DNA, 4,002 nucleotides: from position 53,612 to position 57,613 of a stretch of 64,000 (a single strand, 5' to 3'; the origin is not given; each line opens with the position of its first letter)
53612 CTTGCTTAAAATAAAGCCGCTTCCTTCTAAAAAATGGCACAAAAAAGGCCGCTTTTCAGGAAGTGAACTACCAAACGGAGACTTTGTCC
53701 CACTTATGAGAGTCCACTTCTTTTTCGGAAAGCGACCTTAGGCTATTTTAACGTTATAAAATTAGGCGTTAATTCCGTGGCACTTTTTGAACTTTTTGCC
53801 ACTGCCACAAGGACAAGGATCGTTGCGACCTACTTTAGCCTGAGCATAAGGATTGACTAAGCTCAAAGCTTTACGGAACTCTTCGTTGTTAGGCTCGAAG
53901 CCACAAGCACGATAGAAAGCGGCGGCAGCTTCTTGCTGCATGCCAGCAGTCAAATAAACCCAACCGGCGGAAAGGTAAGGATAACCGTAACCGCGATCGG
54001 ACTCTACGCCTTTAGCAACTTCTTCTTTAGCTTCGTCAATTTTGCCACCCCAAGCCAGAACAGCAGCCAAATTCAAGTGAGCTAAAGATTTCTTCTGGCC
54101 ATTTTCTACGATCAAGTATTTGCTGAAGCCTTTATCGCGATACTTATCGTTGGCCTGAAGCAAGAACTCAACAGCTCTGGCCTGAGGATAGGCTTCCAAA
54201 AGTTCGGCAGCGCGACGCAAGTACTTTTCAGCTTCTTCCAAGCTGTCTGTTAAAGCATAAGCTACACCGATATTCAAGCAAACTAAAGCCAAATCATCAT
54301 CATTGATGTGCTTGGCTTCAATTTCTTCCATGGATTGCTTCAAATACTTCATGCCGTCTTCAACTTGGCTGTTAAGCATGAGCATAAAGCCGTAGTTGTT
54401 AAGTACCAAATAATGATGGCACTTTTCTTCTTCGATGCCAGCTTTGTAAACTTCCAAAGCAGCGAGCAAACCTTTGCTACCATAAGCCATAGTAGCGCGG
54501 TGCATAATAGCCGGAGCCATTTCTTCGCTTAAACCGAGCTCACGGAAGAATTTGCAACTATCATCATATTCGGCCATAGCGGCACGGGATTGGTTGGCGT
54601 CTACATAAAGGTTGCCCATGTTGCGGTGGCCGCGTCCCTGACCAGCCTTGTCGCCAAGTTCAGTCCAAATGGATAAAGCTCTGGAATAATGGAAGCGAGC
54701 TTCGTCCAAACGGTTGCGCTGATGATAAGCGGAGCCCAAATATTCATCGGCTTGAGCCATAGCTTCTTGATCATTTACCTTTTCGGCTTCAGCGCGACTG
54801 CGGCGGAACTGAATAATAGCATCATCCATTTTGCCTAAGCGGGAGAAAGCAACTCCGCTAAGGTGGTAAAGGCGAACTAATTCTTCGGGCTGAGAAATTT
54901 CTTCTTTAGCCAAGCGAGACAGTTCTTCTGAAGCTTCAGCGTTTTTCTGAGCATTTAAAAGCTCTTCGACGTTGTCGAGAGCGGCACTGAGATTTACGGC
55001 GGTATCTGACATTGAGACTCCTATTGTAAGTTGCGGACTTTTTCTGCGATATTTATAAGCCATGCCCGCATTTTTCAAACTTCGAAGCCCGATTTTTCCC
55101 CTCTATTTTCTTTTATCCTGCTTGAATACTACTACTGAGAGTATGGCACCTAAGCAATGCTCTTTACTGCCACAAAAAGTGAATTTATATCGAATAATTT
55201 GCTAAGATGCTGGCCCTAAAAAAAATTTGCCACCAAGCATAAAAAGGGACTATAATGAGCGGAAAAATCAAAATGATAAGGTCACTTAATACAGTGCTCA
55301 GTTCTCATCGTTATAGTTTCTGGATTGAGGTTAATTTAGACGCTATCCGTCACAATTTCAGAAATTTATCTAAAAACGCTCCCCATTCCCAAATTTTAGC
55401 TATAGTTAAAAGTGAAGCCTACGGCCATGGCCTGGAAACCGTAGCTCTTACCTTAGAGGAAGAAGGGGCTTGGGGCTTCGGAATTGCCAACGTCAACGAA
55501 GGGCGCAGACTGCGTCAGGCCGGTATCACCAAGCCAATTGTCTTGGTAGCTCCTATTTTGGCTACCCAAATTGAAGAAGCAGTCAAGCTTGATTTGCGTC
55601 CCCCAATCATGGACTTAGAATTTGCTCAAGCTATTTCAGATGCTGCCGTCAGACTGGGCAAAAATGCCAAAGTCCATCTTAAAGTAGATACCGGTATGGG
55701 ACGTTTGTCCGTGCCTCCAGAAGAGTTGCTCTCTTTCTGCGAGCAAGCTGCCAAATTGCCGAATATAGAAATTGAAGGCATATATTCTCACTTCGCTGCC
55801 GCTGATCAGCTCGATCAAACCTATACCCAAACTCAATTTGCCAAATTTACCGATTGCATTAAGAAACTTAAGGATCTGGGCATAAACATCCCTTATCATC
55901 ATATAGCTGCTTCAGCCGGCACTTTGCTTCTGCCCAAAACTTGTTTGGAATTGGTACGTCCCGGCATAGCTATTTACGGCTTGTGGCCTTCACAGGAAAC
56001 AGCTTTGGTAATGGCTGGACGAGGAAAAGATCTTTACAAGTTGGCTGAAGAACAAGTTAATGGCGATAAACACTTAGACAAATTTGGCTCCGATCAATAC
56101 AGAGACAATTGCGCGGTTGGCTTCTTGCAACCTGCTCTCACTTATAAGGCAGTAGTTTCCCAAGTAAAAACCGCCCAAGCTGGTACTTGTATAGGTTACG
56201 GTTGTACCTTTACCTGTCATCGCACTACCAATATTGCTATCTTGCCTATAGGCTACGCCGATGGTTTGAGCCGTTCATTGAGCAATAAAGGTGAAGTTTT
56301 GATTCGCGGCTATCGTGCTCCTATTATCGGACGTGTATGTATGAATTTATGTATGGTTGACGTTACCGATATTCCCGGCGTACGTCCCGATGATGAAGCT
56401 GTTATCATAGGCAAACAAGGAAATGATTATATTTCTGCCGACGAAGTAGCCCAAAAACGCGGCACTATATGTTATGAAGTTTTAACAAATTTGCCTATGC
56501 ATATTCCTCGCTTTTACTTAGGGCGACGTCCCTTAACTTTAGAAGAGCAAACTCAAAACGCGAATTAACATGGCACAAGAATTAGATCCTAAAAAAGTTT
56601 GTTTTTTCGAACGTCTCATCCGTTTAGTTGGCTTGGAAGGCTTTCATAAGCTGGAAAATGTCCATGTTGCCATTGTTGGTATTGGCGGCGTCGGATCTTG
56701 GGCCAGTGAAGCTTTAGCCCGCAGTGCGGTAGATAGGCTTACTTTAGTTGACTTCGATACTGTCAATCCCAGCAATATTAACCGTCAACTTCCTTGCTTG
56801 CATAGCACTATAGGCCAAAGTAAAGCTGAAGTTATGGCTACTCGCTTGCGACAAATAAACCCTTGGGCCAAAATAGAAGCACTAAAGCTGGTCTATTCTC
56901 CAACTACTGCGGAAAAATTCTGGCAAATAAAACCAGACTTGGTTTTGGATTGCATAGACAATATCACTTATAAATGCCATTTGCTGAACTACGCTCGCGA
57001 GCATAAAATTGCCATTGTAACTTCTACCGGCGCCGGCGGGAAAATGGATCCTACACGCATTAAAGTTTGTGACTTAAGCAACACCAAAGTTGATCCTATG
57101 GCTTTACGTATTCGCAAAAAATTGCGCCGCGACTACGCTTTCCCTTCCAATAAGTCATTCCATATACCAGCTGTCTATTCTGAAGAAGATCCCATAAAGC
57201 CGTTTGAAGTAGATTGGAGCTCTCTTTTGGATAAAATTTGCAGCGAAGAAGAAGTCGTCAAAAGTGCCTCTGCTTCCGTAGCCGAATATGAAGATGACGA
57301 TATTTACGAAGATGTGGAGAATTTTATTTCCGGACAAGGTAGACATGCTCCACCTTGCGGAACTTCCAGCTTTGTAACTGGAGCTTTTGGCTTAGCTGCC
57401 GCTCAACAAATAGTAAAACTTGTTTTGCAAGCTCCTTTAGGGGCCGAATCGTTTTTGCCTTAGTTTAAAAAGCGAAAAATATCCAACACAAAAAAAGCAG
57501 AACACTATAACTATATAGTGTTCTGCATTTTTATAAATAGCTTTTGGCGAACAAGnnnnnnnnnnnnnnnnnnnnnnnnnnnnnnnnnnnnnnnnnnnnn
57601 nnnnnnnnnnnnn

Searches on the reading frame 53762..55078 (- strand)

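Call 41: search_protein_families(library=pfam, proteins=[window:53762-55078:-], max_evalue=0.01)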
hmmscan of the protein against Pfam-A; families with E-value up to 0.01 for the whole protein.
window:53762-55078:- (438 aa): 9 families
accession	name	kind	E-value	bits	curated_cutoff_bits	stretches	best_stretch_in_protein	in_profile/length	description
PF13424.12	TPR_12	-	2.1e-18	66.7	30.1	2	107-179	2-76/77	Tetratricopeptide repeat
PF00515.34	TPR_1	-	2.8e-14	52.7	27.8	1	114-137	7-30/34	Tetratricopeptide repeat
PF13181.12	TPR_8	-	1.7e-13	50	25.7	0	266-293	3-30/34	Tetratricopeptide repeat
PF07719.23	TPR_2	-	4.2e-12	45.6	27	1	113-137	6-30/34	Tetratricopeptide repeat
PF02810.21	SEC-C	-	1.7e-11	44.1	20.4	1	418-435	1-18/19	SEC-C motif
PF13428.12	TPR_14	-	2.5e-07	31.1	23.5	0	368-405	4-41/44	Tetratricopeptide repeat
PF13432.12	TPR_16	-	2.9e-06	28.1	32.7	0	92-136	14-59/65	Tetratricopeptide repeat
PF09976.15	TPR_21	-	9.3e-05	22.7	25.5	0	25-136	71-174/193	Tetratricopeptide repeat-like domain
PF13374.12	TPR_10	-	0.0041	17.5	27.5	0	266-294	4-32/42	Tetratricopeptide repeat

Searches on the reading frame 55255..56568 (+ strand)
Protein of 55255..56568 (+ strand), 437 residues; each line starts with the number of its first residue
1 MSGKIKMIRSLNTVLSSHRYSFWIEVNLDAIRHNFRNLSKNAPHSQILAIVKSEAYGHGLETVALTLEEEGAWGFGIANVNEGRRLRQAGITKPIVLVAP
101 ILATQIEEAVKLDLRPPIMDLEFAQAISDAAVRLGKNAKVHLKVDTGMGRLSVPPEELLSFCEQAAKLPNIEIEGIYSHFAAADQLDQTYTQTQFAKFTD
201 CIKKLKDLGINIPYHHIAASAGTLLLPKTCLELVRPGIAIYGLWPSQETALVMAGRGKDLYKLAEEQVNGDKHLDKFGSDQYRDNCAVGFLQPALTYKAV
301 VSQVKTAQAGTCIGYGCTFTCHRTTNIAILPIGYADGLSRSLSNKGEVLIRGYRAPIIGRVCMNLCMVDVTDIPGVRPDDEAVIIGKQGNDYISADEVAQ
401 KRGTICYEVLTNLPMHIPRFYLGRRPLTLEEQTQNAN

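Call 41: search_protein_families(library=pfam, proteins=[window:55255-56568:+], max_evalue=0.01)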
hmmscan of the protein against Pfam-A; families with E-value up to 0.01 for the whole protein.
window:55255-56568:+ (437 aa): 2 families
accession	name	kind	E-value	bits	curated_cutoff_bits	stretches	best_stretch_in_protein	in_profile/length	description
PF01168.26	Ala_racemase_N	-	8.7e-70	235.3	24.1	1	26-243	1-218/220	Alanine racemase, N-terminal domain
PF00842.27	Ala_racemase_C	-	1.7e-45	154.1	25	1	295-421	2-127/127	Alanine racemase, C-terminal domain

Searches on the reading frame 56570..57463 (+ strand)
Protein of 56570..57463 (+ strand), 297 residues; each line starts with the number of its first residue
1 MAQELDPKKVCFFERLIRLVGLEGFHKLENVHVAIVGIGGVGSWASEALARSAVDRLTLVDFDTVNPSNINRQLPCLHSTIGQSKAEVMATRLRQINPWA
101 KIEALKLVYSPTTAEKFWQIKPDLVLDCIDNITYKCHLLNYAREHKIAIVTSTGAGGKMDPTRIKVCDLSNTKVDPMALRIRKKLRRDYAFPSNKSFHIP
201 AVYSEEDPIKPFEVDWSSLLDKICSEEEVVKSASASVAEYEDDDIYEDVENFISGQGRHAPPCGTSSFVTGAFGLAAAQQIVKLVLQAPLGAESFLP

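Call 41: search_protein_families(library=pfam, proteins=[window:56570-57463:+], max_evalue=0.01)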
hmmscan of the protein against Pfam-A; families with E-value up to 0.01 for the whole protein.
window:56570-57463:+ (297 aa): 2 families
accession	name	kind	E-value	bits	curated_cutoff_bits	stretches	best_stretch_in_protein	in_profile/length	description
PF00899.27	ThiF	-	2.4e-42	145.2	28.1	1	15-288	3-205/238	ThiF family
PF03435.24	Sacchrp_dh_NADP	-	0.0069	17.2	25.1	0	33-153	1-98/129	Saccharopine dehydrogenase NADP binding domain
